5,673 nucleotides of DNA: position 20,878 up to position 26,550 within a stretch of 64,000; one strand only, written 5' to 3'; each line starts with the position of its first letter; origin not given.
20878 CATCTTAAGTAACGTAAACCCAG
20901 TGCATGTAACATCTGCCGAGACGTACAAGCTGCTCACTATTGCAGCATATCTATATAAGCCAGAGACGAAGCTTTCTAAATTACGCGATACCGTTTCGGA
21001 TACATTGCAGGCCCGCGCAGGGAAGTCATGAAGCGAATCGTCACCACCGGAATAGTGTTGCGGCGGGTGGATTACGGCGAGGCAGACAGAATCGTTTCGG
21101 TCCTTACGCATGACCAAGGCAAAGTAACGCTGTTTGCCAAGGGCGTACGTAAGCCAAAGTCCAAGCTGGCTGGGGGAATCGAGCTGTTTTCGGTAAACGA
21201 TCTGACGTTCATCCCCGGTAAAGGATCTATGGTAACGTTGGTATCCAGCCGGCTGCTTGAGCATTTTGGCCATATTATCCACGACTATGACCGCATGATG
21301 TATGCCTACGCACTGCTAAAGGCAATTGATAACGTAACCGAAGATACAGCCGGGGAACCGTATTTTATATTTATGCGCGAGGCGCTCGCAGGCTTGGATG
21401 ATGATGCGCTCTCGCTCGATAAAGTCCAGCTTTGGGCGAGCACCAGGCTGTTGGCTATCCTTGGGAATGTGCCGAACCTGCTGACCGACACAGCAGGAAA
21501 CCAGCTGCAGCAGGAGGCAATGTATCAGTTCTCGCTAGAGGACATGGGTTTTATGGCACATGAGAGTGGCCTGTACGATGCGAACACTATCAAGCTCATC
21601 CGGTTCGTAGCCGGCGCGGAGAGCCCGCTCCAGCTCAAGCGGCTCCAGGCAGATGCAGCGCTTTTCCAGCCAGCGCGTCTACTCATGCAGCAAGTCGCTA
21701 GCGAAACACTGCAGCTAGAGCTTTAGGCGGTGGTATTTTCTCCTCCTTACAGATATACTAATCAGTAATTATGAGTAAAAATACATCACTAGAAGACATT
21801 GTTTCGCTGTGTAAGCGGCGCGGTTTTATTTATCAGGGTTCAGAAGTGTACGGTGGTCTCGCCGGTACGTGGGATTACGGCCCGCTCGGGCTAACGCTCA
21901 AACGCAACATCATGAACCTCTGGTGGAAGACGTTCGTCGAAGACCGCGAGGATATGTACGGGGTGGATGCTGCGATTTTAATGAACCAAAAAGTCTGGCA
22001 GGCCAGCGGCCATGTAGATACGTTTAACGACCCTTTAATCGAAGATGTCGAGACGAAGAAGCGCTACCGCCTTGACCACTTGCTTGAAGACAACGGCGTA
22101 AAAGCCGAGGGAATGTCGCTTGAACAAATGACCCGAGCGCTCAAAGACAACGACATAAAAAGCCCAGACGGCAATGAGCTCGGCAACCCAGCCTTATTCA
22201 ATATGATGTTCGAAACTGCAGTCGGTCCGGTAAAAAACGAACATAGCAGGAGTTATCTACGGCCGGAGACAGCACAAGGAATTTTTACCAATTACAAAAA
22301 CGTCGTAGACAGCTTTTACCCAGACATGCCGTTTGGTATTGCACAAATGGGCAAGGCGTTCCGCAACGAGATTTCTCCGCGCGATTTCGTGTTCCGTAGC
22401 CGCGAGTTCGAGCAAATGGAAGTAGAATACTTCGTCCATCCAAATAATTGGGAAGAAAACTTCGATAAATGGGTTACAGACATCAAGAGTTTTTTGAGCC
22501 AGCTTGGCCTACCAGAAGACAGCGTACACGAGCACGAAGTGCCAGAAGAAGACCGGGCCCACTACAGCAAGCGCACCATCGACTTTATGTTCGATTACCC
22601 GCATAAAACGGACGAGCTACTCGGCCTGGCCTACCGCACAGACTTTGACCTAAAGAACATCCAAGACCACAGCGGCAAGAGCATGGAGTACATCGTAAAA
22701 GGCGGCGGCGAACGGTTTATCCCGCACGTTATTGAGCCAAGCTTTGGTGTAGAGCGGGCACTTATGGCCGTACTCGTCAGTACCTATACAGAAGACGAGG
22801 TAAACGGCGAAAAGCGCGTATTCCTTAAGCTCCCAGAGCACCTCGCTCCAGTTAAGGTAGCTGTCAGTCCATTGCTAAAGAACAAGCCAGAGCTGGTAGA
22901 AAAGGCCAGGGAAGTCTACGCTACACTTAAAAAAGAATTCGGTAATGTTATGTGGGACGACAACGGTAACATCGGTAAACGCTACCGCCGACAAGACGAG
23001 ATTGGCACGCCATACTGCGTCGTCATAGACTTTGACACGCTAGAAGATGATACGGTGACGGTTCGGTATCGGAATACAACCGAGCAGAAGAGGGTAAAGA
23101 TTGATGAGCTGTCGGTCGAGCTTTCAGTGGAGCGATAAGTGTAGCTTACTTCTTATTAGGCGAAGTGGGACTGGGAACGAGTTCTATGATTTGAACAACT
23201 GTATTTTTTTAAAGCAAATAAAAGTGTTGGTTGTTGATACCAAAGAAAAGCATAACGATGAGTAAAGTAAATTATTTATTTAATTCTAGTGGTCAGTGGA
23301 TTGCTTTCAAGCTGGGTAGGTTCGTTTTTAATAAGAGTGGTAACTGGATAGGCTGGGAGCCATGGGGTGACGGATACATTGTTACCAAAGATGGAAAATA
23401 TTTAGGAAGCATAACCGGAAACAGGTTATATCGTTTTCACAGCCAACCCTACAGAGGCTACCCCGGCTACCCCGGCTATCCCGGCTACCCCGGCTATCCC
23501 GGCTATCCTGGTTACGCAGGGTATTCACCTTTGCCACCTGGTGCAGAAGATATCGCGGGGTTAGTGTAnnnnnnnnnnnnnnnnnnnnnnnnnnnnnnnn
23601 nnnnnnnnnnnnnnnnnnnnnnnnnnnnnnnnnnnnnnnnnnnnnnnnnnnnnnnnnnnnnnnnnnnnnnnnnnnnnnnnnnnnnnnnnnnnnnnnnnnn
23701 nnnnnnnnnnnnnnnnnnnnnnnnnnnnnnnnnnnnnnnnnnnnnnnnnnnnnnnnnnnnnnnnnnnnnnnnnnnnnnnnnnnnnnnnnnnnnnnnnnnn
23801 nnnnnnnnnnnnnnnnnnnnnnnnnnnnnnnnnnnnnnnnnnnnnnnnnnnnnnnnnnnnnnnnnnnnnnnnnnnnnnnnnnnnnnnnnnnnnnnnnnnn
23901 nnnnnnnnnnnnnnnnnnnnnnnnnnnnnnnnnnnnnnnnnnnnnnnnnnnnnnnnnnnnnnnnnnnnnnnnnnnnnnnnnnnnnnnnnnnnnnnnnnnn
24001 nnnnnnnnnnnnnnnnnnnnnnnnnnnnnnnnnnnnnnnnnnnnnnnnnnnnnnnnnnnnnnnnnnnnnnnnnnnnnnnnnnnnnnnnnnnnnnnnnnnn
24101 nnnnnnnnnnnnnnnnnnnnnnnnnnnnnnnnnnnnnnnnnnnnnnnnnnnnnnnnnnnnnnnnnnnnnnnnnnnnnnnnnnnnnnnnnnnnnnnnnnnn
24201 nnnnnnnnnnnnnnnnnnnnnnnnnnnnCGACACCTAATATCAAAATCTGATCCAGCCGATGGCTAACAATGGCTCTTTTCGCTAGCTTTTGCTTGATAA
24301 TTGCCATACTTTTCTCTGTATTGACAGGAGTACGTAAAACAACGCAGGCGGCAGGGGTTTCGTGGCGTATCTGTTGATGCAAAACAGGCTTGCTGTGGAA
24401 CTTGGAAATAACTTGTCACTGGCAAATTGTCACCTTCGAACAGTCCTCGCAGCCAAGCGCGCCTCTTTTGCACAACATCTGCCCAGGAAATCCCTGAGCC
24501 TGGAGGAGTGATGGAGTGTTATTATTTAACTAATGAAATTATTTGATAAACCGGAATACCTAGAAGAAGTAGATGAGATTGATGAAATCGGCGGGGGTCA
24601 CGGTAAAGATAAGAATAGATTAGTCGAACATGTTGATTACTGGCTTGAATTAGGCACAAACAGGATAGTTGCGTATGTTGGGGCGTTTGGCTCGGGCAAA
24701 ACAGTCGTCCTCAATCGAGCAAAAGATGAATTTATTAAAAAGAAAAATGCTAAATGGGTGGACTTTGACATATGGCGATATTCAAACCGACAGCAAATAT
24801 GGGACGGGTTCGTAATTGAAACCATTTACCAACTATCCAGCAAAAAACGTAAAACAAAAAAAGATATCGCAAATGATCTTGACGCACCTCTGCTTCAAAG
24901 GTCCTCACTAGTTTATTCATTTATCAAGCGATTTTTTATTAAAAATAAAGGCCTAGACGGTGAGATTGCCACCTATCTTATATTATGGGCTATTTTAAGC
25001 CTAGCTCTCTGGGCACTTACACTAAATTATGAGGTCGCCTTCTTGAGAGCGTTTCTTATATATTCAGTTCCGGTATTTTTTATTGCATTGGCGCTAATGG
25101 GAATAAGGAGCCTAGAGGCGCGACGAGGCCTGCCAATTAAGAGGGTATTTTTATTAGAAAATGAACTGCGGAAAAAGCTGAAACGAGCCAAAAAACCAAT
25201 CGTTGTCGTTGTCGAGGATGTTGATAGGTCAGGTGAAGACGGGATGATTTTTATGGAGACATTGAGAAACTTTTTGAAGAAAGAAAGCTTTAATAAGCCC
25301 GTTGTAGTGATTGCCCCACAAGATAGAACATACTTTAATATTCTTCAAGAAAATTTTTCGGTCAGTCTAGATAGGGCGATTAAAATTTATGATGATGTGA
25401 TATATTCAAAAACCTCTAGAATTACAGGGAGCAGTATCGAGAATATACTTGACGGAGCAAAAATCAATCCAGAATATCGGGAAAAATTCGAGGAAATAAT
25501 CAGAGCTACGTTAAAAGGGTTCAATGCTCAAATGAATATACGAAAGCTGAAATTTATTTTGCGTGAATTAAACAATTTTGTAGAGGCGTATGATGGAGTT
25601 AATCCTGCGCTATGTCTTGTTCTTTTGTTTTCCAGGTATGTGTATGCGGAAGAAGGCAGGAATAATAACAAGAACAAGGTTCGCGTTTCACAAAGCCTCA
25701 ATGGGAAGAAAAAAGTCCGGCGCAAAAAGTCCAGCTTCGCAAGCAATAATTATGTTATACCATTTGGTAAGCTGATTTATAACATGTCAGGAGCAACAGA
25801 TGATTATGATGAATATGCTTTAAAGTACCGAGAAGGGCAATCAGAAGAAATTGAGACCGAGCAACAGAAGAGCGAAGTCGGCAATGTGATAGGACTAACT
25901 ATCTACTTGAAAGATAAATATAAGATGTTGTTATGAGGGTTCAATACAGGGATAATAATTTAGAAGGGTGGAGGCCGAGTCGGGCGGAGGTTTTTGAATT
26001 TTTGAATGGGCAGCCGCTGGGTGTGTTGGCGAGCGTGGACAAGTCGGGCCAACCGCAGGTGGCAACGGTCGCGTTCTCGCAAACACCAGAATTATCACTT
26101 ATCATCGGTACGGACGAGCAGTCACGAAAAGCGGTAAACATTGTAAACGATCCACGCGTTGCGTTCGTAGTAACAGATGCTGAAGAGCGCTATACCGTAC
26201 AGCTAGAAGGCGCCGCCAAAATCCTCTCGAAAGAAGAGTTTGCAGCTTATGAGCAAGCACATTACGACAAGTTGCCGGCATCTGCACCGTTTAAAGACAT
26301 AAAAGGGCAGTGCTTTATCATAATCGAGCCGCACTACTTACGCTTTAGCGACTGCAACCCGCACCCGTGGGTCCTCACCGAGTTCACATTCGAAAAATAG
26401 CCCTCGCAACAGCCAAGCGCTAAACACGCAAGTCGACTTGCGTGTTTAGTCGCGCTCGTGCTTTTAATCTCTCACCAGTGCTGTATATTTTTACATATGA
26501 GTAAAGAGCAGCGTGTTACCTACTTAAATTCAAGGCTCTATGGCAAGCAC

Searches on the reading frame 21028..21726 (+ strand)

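Call 14: search_protein_families(library=pfam, proteins=[window:21028-21726:+], max_evalue=0.001)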
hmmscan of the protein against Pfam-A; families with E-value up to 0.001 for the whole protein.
window:21028-21726:+ (232 aa): 2 families
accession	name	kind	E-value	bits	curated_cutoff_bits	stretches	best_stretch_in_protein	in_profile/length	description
PF11967.14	RecO_N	-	1.8e-20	73.2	27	1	1-78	1-78/80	Recombination protein O N terminal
PF02565.21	RecO_C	-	5.3e-05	23.5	22.1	1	85-217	2-138/157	Recombination protein O C terminal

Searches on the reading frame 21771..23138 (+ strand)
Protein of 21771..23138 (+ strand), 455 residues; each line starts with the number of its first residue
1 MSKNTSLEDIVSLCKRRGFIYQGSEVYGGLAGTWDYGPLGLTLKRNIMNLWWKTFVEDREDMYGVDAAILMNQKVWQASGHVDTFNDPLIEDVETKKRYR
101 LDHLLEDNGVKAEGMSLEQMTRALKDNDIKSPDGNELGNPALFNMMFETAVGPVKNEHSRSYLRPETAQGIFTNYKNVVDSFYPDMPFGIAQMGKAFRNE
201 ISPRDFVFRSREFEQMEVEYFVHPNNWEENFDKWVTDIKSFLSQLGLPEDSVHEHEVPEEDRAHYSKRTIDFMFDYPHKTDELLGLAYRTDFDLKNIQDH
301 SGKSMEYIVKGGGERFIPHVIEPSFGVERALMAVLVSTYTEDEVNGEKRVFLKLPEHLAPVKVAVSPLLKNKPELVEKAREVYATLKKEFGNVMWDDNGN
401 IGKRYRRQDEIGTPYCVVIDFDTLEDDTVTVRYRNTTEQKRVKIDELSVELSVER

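Call 14: search_protein_families(library=pfam, proteins=[window:21771-23138:+], max_evalue=0.001)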
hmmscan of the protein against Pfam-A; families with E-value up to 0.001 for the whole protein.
window:21771-23138:+ (455 aa): 2 families
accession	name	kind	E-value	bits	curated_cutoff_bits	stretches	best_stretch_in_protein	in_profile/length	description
PF03129.25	HGTP_anticodon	-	3.9e-22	78.7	21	1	362-450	1-90/94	Anticodon binding domain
PF00587.30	tRNA-synt_2b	-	1.9e-14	54.6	29.3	1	157-335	7-176/179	tRNA synthetase class II core domain (G, H, P, S and T)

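Call 81: find_encoding_contigs(protein=window:21771-23138:+, flank=500, max_places=4)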
Protein window:21771-23138:+ (455 aa): no gene with exactly this product is on record in the collection.

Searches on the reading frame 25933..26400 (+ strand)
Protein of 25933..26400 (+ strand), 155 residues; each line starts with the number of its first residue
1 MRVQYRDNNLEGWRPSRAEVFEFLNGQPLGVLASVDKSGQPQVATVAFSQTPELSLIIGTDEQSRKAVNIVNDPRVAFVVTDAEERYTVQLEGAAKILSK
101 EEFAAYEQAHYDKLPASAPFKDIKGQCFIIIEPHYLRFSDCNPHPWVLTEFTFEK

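Call 5: search_protein_families(library=pfam, proteins=[window:25933-26400:+], max_evalue=1)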
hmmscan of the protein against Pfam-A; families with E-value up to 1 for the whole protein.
window:25933-26400:+ (155 aa): 4 families
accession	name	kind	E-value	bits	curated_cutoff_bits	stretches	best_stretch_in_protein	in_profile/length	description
PF01243.27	PNPOx_N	-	1.4e-15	58.1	28.1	1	18-111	3-93/120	Pyridoxamine 5'-phosphate oxidase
PF12900.13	Pyridox_ox_2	-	6.5e-06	26.6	27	1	16-114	1-107/140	Pyridoxamine 5'-phosphate oxidase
PF16242.11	Pyrid_ox_like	-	0.048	13.6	28.8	1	59-100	46-87/149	Pyridoxamine 5'-phosphate oxidase like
PF04075.20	F420H2_quin_red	-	0.21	12.1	22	1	14-89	10-90/130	F420H(2)-dependent quinone reductase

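Call 20: search_protein_families(library=ncbifam, proteins=[window:25933-26400:+], max_evalue=1)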
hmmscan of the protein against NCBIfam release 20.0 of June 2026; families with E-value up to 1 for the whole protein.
window:25933-26400:+ (155 aa): 13 families
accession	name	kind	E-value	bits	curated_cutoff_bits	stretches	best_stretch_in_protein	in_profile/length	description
TIGR03618.1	Rv1155_F420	subfamily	9e-14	51.8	79.05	1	22-101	3-84/127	TIGR03618 family F420-dependent PPOX class oxidoreductase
TIGR04023.1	PPOX_MSMEG_5819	subfamily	3.2e-11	43.2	85.6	1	21-105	6-98/115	PPOX class F420-dependent oxidoreductase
NF004231.0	PRK05679.1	subfamily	2.2e-07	30.5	129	1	31-106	49-124/213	pyridoxal 5'-phosphate synthase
TIGR00558.3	pdxH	equivalog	2.7e-07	30.4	180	1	31-107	25-101/190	pyridoxamine 5'-phosphate oxidase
TIGR03667.1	Rv3369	hypoth_equivalog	3.7e-07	30.1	125.3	1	18-111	5-97/130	TIGR03667 family PPOX class F420-dependent oxidoreductase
TIGR03666.1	Rv2061_F420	subfamily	2.7e-05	23.8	84.9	1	22-108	7-93/132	PPOX class F420-dependent oxidoreductase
NF038138.1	phena_PhzG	equivalog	5.3e-05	23.1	270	1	31-104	43-116/206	phenazine biosynthesis FMN-dependent oxidase PhzG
TIGR03668.1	Rv0121_F420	hypoth_equivalog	0.00083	19.4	119.15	1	19-102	4-103/141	TIGR03668 family PPOX class F420-dependent oxidoreductase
TIGR04110.1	heme_HutZ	equivalog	0.027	14.2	225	1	19-86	14-80/168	heme utilization protein HutZ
TIGR04025.1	PPOX_FMN_DR2398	subfamily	0.031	13.5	170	1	67-116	81-129/197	MSMEG_1061 family FMN-dependent PPOX-type flavoprotein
NF009727.0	PRK13254.1-1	equivalog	0.07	12.9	126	1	66-101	64-99/144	cytochrome c maturation protein CcmE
NF005232.0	PRK06733.1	equivalog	0.076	12.9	93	1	19-96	12-91/151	hypothetical protein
TIGR04026.2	PPOX_FMN_cyano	equivalog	0.1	12.4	220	1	32-105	26-101/191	Npun_F5749 family FMN-dependent PPOX-type flavoprotein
